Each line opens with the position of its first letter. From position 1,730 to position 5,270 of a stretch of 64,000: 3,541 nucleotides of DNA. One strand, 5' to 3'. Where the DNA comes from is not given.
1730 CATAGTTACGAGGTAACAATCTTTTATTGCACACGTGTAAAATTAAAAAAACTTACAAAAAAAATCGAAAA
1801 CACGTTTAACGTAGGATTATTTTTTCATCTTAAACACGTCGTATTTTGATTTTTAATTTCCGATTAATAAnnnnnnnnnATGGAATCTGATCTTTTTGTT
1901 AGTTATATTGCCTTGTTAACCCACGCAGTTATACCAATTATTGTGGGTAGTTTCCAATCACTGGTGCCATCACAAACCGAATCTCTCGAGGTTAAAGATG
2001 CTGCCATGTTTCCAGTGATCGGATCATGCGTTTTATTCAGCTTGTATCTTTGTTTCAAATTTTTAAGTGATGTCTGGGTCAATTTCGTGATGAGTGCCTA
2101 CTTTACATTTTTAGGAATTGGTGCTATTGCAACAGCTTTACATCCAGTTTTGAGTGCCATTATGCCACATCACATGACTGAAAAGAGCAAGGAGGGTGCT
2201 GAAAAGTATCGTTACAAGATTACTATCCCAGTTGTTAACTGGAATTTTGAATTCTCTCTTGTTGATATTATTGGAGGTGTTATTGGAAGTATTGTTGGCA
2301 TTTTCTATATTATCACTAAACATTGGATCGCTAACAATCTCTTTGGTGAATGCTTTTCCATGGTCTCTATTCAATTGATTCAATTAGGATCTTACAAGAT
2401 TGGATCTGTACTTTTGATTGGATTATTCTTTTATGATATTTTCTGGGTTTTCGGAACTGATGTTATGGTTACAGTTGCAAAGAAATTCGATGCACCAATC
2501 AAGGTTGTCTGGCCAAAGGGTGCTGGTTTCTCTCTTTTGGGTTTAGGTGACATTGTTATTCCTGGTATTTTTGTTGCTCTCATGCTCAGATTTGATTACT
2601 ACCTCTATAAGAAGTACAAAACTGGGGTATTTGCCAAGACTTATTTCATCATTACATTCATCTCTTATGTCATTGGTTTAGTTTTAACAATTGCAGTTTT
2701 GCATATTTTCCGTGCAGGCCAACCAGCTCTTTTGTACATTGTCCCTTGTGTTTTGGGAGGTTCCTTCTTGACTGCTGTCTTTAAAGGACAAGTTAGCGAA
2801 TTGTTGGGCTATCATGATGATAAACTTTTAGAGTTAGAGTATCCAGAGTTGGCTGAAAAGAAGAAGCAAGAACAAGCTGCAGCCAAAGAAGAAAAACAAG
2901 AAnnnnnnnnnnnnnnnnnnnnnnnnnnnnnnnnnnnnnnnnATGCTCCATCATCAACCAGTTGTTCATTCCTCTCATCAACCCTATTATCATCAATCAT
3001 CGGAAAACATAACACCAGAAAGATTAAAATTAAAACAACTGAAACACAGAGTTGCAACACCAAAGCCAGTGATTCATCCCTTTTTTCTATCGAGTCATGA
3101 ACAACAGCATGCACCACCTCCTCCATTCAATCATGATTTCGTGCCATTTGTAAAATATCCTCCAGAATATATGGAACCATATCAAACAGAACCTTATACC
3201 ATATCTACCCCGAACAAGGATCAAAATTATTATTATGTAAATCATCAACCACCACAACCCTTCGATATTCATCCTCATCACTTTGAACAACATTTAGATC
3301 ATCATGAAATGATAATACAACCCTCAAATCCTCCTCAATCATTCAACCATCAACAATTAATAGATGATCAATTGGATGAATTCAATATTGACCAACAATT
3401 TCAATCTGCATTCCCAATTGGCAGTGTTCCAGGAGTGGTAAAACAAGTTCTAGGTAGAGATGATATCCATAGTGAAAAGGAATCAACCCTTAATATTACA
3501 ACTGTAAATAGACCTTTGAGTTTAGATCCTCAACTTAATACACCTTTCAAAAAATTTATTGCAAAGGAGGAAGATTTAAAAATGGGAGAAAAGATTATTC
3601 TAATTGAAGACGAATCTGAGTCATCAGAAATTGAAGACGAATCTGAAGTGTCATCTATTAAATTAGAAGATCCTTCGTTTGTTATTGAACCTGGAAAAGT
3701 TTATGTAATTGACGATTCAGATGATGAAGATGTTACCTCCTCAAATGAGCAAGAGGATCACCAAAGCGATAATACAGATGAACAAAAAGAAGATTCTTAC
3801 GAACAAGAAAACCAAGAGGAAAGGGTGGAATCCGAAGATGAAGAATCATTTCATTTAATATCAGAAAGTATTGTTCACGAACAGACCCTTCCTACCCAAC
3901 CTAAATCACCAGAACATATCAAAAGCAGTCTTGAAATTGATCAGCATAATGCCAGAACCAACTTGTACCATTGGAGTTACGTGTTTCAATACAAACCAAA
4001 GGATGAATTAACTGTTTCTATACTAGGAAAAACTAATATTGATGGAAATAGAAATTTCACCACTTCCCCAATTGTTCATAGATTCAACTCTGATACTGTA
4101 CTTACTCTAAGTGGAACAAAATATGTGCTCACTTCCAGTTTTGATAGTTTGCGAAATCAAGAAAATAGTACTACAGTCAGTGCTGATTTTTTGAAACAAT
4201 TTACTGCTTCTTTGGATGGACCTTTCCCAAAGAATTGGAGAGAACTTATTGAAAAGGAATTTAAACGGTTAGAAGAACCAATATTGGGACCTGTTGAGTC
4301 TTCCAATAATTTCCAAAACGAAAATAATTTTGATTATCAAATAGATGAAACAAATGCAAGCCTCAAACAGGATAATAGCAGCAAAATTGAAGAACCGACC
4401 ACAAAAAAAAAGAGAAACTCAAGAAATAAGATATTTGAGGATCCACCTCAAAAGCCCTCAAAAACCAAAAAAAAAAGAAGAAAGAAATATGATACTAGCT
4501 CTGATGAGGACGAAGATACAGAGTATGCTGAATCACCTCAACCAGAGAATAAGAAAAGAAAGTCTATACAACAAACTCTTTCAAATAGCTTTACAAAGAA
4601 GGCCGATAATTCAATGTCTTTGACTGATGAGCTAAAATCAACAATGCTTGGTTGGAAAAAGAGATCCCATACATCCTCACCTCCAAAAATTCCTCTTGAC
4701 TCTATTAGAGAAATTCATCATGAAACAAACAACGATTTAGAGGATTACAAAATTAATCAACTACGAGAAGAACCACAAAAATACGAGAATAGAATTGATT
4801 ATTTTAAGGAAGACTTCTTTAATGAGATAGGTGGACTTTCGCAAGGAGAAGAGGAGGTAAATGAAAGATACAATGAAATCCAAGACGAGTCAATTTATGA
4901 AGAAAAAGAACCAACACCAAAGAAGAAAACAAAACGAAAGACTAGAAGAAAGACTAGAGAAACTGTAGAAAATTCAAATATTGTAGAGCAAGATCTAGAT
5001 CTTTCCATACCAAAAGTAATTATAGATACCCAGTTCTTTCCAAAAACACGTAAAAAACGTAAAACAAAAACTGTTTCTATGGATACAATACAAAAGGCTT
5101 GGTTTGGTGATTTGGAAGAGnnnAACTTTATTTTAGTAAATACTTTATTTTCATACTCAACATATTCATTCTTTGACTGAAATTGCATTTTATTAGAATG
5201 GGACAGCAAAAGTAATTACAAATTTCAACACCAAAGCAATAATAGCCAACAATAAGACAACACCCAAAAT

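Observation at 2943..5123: SANTA-domain KNL2/M18BP1-like protein: candidate CENP-A licensing factor in a compact-genome protist or fungus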

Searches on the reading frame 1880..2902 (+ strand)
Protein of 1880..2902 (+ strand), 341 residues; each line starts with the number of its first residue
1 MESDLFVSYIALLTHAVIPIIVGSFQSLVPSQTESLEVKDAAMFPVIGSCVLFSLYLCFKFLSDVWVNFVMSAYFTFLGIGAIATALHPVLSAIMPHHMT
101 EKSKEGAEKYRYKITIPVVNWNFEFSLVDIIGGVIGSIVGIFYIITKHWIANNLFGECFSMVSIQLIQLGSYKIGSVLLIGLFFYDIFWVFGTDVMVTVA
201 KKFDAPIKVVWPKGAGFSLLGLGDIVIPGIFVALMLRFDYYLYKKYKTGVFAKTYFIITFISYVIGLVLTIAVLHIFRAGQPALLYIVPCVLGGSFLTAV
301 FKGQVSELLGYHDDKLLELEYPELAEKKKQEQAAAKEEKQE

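Call 3: search_protein_families(library=pfam, proteins=[window:1880-2902:+], max_evalue=1)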
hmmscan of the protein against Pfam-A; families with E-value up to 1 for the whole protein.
window:1880-2902:+ (341 aa): 2 families
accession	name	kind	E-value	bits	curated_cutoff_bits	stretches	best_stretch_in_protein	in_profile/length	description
PF04258.18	Peptidase_A22B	-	3.1e-75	253.9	23.3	1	32-312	5-283/286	Signal peptide peptidase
PF00864.24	P2X_receptor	-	0.13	11.7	27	1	194-247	307-360/361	ATP P2X receptor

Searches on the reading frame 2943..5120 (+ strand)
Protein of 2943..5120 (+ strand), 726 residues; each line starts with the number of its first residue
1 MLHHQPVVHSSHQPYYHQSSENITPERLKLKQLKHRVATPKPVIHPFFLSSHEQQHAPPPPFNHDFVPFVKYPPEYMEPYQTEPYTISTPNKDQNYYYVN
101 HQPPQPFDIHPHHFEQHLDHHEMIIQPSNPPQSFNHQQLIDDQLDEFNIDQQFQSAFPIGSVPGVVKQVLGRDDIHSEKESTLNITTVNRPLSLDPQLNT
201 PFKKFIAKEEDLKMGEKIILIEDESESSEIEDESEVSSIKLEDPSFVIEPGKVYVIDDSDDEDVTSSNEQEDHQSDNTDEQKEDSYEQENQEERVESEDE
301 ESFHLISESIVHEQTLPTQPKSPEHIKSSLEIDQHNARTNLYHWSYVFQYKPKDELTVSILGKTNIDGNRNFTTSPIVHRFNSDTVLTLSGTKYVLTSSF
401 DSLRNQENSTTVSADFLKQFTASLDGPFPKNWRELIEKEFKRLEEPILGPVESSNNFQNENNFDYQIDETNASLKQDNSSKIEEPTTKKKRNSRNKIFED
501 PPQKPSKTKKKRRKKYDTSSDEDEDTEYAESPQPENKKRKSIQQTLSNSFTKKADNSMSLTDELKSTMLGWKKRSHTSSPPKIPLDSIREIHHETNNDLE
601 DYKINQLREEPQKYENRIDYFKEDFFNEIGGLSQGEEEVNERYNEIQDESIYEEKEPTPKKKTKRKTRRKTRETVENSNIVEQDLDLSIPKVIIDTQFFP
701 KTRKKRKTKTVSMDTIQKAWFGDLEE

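Call 3: search_protein_families(library=pfam, proteins=[window:2943-5120:+], max_evalue=1)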
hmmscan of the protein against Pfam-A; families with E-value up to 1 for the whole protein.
window:2943-5120:+ (726 aa): 2 families
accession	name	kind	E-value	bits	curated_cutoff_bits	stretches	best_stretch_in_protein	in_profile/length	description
PF09133.15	SANTA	-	1.1e-08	35.8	21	1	340-434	2-91/92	SANTA (SANT Associated)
PF10909.13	DUF2682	-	0.29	11.8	33.3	0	452-500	13-59/88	Protein of unknown function (DUF2682)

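Call 4: search_solved_structures(query=window:2943-5120:+, max_evalue=10, show_alignments=2)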
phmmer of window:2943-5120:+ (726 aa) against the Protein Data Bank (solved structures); distinct sequences matched with E-value up to 10: 1.
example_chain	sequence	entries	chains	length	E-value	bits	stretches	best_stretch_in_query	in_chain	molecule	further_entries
8of6_A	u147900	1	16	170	0.017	16.9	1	412-487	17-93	YtoQ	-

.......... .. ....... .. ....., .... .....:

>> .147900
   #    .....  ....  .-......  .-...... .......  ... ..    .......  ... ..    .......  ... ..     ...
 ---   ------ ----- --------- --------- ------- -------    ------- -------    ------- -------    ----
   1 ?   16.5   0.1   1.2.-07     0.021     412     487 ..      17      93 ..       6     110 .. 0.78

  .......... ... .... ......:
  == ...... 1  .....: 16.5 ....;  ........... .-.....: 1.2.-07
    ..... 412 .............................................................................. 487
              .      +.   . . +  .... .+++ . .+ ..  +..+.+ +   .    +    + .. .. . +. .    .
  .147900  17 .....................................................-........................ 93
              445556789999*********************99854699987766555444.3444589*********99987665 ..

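Call 5: find_homologous_proteins(query=window:2943-5120:+, max_evalue=0.001)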
Query window:2943-5120:+ (726 aa): 1 proteins with E <= 0.001 among 8000 candidates.
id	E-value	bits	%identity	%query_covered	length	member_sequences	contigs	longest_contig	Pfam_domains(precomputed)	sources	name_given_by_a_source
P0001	0.0e+0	1612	100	100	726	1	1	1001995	PF09133.16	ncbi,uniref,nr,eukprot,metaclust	ncbi:predicted protein [Naegleria gruberi]|uniref:Predicted protein n=1 Tax=Naegleria gruberi TaxID=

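Call 33: list_cluster_members(proteins=[P0001])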
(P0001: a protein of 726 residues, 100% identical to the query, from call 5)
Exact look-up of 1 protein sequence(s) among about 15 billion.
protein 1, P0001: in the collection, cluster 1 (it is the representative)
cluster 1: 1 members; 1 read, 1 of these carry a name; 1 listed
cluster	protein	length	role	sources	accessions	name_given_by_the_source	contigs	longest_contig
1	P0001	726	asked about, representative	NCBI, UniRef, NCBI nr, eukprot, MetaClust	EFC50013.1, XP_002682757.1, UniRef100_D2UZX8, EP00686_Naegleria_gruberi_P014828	predicted protein [Naegleria gruberi] | Predicted protein n=1 Tax=Naegleria gruberi TaxID=5762 RepID=D2UZX8_NAEGR | uncharacterized protein NAEGRDRAFT_45577 [Naegleria gruberi]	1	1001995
